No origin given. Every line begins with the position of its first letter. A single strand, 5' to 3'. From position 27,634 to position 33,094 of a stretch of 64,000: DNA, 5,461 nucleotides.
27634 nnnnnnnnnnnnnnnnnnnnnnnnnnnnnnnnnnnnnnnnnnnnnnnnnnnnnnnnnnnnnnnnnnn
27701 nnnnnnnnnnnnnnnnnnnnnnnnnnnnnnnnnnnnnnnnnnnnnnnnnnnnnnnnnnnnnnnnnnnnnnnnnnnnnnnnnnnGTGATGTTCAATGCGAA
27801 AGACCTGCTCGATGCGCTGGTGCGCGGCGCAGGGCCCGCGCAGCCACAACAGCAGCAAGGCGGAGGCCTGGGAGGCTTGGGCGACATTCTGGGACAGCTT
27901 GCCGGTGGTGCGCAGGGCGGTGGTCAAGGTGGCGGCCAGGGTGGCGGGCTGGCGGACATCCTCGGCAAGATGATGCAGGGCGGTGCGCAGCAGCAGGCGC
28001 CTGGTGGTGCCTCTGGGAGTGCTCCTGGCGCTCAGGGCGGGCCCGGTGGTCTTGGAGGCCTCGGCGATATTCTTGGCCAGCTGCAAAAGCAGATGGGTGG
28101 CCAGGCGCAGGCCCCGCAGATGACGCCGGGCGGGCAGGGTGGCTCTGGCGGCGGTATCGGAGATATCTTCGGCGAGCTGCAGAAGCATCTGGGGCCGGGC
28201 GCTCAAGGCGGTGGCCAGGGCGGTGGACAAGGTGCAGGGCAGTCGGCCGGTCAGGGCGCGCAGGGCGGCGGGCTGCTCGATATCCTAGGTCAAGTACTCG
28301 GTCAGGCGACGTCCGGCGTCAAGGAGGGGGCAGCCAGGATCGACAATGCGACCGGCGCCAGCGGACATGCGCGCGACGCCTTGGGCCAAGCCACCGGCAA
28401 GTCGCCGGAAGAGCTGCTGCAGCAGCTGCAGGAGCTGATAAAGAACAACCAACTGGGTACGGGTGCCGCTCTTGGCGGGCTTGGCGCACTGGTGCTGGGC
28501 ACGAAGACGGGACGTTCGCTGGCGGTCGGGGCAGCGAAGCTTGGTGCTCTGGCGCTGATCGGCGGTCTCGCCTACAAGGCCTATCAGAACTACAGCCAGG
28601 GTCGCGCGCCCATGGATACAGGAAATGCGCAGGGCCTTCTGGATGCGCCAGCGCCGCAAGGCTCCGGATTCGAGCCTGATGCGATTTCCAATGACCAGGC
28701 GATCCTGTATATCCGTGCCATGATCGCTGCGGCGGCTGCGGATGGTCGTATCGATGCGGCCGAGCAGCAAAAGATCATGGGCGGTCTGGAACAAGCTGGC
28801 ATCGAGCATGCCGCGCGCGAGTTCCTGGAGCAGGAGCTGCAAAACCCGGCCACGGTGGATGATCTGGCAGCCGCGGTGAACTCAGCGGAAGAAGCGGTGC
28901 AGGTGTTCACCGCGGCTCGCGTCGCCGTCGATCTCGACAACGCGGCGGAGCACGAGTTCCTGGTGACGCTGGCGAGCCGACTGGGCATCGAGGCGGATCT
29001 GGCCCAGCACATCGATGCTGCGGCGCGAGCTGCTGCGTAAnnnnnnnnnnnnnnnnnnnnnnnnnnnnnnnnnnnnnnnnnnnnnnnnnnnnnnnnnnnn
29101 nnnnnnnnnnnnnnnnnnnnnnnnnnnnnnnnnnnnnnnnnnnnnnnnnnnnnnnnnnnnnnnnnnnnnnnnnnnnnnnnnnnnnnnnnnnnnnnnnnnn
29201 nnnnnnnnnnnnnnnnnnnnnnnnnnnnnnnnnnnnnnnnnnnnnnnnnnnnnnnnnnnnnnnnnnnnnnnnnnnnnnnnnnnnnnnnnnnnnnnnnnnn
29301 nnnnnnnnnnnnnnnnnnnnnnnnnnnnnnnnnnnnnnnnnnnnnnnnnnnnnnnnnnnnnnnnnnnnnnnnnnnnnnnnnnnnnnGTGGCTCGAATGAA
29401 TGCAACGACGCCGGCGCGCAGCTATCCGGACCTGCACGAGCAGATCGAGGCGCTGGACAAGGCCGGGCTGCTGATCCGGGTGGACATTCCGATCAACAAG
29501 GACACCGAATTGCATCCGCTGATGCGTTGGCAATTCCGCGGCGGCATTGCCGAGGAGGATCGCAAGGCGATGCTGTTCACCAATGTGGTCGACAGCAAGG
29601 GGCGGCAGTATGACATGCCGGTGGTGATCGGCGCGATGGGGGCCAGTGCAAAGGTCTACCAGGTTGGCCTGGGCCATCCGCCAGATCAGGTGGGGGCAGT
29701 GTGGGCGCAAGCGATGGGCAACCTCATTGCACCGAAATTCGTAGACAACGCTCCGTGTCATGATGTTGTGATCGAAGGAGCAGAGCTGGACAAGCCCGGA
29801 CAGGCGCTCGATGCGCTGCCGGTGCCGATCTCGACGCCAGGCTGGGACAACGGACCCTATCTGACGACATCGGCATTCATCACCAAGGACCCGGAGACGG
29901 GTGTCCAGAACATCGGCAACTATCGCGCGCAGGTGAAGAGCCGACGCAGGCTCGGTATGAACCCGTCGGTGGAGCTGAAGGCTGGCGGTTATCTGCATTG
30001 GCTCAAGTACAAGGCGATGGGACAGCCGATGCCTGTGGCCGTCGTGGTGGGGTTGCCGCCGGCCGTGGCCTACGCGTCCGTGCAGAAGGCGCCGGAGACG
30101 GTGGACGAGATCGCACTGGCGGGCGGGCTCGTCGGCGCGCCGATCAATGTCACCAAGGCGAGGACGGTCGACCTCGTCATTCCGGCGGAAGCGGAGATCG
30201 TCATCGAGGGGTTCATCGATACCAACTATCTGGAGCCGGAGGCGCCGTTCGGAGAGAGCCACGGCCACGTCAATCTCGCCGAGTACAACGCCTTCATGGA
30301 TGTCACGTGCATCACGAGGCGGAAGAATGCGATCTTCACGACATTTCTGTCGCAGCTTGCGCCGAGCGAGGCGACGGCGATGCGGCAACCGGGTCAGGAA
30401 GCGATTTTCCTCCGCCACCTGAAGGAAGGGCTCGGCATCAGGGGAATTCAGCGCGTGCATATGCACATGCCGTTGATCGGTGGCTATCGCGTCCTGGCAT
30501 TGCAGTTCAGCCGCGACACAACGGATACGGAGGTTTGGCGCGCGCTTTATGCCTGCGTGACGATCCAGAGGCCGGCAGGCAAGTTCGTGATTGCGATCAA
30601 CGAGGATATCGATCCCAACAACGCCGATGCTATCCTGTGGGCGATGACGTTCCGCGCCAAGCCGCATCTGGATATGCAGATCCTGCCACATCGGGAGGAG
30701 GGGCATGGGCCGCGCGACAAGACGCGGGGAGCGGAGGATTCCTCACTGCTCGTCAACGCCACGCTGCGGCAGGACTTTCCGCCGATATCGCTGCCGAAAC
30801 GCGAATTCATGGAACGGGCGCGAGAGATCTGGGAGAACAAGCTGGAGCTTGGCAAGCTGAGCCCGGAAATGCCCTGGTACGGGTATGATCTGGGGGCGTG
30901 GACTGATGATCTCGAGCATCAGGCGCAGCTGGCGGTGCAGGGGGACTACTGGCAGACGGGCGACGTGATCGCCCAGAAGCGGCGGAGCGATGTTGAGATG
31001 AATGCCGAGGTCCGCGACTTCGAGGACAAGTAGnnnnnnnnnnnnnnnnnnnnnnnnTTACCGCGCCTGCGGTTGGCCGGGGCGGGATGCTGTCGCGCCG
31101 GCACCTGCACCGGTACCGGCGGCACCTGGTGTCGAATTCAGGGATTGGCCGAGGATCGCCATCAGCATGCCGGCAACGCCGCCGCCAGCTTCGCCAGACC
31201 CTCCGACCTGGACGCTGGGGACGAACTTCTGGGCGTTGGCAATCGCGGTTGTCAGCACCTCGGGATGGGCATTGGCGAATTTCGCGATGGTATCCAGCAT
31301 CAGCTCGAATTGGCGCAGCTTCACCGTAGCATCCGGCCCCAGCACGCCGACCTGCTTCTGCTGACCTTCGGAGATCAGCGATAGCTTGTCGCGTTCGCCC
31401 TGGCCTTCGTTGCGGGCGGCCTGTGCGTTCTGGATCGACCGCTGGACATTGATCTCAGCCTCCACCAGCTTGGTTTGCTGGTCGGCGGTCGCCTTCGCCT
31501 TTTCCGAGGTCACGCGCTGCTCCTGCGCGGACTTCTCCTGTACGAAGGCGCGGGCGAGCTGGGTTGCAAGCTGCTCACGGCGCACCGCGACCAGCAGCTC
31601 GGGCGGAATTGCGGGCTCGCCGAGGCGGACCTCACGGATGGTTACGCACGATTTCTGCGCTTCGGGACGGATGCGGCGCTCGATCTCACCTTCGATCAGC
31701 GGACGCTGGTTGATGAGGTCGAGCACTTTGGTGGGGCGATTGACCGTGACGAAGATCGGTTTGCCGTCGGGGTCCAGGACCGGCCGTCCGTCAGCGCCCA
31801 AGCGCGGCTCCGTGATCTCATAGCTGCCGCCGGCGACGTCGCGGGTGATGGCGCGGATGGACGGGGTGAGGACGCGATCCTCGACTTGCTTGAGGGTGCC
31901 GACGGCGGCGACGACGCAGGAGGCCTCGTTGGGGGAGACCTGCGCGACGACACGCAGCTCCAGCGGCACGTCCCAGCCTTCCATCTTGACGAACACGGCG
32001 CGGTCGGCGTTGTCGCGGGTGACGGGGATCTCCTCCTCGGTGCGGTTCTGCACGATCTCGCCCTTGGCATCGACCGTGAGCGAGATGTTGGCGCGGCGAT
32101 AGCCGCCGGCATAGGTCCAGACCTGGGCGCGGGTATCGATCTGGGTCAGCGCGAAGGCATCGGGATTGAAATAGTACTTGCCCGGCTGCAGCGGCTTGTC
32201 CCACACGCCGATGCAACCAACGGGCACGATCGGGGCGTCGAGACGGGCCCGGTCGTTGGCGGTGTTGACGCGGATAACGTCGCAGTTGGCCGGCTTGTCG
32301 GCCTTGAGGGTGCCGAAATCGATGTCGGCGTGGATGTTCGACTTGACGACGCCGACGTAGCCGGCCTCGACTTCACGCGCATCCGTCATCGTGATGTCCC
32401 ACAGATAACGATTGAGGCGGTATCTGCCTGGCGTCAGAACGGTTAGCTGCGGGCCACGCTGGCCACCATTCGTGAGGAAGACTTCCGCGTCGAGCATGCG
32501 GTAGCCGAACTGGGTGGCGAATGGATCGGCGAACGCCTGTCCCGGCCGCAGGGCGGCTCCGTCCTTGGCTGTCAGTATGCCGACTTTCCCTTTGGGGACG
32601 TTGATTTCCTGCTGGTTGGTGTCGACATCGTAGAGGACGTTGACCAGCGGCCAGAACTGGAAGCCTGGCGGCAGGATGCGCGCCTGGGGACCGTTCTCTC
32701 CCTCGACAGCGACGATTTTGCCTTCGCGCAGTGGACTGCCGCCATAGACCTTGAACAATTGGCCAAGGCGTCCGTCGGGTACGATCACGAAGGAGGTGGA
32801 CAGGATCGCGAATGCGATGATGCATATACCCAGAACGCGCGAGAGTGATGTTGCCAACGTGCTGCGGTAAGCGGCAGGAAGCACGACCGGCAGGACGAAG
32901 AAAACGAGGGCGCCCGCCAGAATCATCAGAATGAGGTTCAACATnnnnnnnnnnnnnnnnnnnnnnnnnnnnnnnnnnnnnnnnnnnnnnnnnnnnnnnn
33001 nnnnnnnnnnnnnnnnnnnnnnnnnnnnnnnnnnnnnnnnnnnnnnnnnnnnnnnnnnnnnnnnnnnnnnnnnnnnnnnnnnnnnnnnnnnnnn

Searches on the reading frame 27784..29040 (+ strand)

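Call 92: search_protein_families(library=pfam, proteins=[window:27784-29040:+], max_evalue=0.0001)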
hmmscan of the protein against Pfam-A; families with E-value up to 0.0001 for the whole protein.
window:27784-29040:+ (418 aa): 1 family
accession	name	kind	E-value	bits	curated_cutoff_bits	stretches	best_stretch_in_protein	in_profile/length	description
PF04391.17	DUF533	-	8.4e-49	166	29.6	1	224-413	2-177/178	Protein of unknown function (DUF533)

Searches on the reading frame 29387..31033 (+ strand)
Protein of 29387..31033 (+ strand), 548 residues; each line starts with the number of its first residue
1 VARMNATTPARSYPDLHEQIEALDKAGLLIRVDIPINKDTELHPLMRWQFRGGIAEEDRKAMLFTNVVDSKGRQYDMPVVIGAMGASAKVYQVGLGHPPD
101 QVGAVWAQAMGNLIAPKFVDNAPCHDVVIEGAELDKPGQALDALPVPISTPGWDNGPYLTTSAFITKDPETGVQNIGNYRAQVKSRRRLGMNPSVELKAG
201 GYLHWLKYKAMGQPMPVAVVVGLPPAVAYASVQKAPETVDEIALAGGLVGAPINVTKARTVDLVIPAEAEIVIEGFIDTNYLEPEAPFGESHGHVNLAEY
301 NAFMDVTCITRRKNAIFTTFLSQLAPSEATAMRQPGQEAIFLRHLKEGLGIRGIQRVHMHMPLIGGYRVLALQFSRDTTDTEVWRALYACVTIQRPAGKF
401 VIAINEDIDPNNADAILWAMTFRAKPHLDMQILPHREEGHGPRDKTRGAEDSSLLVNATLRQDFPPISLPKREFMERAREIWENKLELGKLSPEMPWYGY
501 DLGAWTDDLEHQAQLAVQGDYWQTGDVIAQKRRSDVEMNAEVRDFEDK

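Call 92: search_protein_families(library=pfam, proteins=[window:29387-31033:+], max_evalue=0.0001)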
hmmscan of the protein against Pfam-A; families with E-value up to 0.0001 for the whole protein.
window:29387-31033:+ (548 aa): 3 families
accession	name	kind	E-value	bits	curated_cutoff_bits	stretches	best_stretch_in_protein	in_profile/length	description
PF01977.22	UbiD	-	1.1e-53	182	23.3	1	120-320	6-201/206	3-octaprenyl-4-hydroxybenzoate carboxy-lyase Rift-related domain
PF20696.2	UbiD_C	-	1.2e-09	38.7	24.2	1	338-435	8-104/127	3-octaprenyl-4-hydroxybenzoate carboxy-lyase C-terminal domain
PF20695.2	UbiD_N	-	4.2e-07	30.4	24.3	1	20-109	1-77/78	3-octaprenyl-4-hydroxybenzoate carboxy-lyase N-terminal domain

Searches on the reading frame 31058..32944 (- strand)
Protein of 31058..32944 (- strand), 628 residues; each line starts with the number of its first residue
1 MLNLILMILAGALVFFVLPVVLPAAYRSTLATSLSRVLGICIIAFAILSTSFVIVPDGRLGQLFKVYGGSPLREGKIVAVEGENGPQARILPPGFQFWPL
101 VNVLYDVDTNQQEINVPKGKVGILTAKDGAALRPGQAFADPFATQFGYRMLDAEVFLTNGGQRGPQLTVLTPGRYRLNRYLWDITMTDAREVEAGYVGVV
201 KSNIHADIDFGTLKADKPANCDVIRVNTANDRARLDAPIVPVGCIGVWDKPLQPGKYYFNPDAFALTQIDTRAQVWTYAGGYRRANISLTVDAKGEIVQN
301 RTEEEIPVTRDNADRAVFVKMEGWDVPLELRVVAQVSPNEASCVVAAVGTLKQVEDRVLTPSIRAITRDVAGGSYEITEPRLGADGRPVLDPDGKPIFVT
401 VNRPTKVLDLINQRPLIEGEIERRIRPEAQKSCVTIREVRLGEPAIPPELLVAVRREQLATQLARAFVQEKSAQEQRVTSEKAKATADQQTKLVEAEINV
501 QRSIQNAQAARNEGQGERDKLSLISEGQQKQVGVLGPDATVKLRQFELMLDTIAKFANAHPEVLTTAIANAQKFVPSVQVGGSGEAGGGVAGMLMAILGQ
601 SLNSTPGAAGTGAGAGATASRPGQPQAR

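Call 92: search_protein_families(library=pfam, proteins=[window:31058-32944:-], max_evalue=0.0001)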
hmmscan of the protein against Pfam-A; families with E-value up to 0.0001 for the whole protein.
window:31058-32944:- (628 aa): 1 family
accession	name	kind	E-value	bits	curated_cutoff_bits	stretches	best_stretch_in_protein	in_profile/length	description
PF01145.31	Band_7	-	4.3e-10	40.4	23.6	0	249-473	18-174/176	SPFH domain / Band 7 family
